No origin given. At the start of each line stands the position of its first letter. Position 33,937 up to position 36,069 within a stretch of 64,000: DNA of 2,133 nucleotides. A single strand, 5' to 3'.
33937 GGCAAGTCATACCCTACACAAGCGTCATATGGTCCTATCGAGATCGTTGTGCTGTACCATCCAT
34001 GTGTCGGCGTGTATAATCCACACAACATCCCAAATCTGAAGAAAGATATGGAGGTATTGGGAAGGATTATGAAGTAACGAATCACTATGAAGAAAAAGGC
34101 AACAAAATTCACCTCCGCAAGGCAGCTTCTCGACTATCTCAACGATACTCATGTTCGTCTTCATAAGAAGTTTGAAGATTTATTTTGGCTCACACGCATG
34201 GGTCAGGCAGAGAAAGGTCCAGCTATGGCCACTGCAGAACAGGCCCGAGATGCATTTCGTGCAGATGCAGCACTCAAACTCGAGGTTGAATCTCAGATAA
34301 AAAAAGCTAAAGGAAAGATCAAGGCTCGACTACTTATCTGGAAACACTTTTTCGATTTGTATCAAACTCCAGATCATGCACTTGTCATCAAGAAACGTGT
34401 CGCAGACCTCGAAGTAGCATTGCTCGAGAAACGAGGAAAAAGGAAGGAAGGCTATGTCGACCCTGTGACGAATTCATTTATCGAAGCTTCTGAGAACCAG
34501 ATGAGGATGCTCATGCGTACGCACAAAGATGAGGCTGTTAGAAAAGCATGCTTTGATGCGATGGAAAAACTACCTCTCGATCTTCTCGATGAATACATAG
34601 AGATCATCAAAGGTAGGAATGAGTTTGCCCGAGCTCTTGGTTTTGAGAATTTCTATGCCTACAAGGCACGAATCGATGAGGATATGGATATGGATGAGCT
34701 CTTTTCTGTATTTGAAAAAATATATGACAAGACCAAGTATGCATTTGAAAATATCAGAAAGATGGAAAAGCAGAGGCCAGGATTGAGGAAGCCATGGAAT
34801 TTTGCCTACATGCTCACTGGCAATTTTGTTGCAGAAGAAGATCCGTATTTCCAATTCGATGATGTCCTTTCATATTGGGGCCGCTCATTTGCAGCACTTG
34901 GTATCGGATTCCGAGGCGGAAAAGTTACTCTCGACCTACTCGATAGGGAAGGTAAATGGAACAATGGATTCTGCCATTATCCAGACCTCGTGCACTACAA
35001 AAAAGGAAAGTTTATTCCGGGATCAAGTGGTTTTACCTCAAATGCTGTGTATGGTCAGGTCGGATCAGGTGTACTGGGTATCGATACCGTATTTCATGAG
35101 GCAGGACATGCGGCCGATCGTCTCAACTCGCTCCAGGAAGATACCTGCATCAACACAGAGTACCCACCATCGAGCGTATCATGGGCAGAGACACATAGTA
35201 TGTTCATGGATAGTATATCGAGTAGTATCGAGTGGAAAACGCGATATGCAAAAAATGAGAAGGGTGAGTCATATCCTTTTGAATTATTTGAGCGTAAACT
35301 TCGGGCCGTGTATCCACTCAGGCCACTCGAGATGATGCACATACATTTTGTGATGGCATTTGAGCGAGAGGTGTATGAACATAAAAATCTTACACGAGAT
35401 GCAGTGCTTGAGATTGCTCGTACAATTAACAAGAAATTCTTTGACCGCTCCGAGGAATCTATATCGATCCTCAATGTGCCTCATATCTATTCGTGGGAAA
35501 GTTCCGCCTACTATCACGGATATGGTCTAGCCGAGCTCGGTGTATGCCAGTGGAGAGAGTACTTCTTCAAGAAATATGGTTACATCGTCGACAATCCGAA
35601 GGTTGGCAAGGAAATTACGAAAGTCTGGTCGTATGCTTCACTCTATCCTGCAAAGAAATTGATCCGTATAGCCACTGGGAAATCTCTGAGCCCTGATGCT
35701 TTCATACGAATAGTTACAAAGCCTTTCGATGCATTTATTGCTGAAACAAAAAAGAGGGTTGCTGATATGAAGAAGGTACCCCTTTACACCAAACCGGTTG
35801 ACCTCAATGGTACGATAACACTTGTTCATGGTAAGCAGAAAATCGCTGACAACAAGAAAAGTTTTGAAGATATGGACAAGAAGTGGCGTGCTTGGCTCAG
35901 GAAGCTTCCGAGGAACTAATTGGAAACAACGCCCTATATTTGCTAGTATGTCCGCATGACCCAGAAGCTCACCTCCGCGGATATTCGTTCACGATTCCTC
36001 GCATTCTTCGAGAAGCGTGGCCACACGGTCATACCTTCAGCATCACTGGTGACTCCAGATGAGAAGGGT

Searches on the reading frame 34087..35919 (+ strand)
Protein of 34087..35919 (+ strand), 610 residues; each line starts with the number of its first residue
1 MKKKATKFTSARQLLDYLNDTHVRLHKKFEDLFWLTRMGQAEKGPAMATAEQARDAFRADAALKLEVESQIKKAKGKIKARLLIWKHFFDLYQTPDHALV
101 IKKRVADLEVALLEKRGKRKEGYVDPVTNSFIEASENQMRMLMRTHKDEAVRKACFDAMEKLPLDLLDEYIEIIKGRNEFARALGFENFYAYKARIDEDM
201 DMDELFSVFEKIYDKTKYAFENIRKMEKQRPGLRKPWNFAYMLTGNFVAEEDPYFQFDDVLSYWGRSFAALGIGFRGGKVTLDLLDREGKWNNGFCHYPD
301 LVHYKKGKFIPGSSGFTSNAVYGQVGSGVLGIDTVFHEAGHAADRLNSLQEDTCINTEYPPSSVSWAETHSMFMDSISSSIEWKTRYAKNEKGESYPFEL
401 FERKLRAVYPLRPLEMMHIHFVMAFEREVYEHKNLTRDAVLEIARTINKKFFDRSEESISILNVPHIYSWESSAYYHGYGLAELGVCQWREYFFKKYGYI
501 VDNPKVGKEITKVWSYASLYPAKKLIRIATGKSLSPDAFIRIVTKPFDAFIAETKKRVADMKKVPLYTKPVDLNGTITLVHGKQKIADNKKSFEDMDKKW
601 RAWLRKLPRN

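Call 40: search_protein_families(library=pfam, proteins=[window:34087-35919:+], max_evalue=0.001)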
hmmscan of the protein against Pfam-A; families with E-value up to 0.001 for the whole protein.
window:34087-35919:+ (610 aa): 2 families
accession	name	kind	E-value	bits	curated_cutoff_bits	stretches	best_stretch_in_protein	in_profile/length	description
PF01432.26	Peptidase_M3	-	5.3e-13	49.5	27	1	332-541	241-453/457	Peptidase family M3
PF02074.21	Peptidase_M32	-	0.00066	18.9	25.1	0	511-545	453-487/489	Carboxypeptidase Taq (M32) metallopeptidase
